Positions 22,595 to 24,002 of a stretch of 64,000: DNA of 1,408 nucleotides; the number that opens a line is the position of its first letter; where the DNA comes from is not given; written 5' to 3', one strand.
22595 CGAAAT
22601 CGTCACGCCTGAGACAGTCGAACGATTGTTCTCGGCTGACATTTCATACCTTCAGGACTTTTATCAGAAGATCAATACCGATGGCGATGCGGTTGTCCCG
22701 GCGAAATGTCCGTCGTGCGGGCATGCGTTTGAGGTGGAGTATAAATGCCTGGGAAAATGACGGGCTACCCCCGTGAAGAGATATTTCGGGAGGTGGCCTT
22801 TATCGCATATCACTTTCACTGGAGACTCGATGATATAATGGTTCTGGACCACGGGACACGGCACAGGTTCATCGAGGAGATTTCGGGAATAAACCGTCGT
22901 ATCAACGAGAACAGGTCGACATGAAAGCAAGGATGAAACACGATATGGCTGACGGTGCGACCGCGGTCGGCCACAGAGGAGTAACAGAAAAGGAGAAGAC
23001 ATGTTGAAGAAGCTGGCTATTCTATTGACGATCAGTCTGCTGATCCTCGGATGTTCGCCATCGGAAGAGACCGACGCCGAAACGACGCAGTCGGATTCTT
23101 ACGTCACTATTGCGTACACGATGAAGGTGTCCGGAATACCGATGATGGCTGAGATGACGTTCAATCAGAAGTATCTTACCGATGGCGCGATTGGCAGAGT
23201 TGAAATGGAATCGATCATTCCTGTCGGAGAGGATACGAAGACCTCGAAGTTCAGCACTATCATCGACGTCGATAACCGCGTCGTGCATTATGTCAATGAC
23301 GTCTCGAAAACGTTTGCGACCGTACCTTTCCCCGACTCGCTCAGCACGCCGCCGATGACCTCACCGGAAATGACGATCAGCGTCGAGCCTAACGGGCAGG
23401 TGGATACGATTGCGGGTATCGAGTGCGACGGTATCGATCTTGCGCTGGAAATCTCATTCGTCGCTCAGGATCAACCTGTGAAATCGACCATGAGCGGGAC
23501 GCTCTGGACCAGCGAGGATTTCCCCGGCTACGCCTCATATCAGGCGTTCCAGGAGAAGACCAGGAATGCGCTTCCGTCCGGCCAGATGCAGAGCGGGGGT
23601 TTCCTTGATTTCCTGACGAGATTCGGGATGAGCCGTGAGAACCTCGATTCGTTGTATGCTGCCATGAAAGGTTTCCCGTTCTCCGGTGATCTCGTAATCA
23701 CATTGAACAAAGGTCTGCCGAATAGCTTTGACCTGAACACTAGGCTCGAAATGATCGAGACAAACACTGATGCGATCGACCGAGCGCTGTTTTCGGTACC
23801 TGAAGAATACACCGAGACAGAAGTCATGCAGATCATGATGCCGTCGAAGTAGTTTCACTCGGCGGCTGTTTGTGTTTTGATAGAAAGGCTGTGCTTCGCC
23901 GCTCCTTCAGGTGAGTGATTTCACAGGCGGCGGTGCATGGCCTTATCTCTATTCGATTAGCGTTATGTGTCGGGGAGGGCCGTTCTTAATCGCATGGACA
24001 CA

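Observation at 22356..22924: Orphan tail-assembly-chaperone-like gene pair with a canonical -1 programmed frameshift signal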

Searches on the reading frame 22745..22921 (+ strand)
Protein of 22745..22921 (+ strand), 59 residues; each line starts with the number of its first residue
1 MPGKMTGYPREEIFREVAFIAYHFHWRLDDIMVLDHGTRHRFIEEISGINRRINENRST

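Call 3: search_protein_families(library=pfam, proteins=[window:22745-22921:+], max_evalue=1)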
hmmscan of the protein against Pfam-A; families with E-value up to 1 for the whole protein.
window:22745-22921:+ (59 aa): 2 families
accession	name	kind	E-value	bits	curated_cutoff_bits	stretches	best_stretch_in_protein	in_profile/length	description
PF20546.3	DUF6760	-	2.3e-16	60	27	1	8-58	5-55/89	Family of unknown function (DUF6760)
PF22308.1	DUF6969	-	0.09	12.8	27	1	4-52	34-81/201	Domain of unknown function (DUF6969)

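Call 4: search_protein_families(library=phrogs, proteins=[window:22745-22921:+], max_evalue=1)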
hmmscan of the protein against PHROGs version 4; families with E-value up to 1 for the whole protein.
window:22745-22921:+ (59 aa): 0 families

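Call 5: search_protein_families(library=ncbifam, proteins=[window:22745-22921:+], max_evalue=1)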
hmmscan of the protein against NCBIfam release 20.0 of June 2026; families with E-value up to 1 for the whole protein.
window:22745-22921:+ (59 aa): 0 families

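Call 78: find_homologous_proteins(query=window:22757-22921:+, max_evalue=0.001)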
Query window:22757-22921:+ (55 aa): 11 proteins with E <= 0.001 among 11 candidates.
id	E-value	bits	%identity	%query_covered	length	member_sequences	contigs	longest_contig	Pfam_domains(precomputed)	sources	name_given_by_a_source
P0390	1.2e-30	121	100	100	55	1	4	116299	PF20546.3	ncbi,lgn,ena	-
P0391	3.0e-27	110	93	100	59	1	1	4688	PF20546.3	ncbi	-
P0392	6.5e-24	100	85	98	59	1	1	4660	PF20546.3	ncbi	-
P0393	7.1e-23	96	81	96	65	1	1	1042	PF20546.3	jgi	jgi:hypothetical protein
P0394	1.7e-13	67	64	91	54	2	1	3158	PF20546.3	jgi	jgi:hypothetical protein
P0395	2.4e-13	67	58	91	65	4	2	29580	PF20546.3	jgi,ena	jgi:hypothetical protein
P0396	2.7e-13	66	58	95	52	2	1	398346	PF20546.3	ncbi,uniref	ncbi:DUF6760 family protein [Candidatus Amarolinea aalborgensis]|uniref:DUF6760 family protein n=1 T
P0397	3.6e-13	66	58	91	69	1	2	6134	PF20546.3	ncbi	-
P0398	6.3e-13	65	58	91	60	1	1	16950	PF20546.3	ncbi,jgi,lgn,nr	ncbi:MAG TPA: hypothetical protein HA257_03175 [Candidatus Methanoperedenaceae archaeon]|nr:hypothet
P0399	8.2e-13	65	54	98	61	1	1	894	PF20546.3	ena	-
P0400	1.2e-12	64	57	96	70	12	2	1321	PF20546.3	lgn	-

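Call 79: find_encoding_contigs(protein=P0390, flank=2000, max_places=4)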
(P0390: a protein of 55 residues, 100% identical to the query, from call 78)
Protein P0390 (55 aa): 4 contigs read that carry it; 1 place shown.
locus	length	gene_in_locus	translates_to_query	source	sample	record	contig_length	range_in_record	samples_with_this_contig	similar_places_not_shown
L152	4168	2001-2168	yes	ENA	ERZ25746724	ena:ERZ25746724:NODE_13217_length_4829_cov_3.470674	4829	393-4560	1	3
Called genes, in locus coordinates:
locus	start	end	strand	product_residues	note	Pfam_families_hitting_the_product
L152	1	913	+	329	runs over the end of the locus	PF13585:CHU_C (weak), PF18962:Por_Secre_tail (weak), PF13860:FlgD_ig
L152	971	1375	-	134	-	-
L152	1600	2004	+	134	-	-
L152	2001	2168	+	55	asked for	PF20546:DUF6760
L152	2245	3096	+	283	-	PF14371:DUF4412 (faint)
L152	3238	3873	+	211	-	-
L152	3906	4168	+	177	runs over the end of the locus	?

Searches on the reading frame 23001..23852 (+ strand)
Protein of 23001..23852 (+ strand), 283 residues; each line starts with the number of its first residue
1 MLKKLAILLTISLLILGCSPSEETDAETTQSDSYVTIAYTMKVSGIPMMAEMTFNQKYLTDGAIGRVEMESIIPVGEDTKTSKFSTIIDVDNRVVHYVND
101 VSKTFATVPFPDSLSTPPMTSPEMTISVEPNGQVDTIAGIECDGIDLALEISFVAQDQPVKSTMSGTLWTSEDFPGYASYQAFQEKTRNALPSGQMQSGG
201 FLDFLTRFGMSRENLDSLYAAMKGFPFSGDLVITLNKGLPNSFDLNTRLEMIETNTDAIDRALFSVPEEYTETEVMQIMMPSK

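Call 34: search_protein_families(library=pfam, proteins=[window:23001-23852:+], max_evalue=0.001)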
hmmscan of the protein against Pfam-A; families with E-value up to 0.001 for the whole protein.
window:23001-23852:+ (283 aa): 1 family
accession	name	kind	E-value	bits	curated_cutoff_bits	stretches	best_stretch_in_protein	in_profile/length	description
PF14371.13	DUF4412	-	3.2e-06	27.5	21.6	1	49-198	11-149/191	Domain of unknown function (DUF4412)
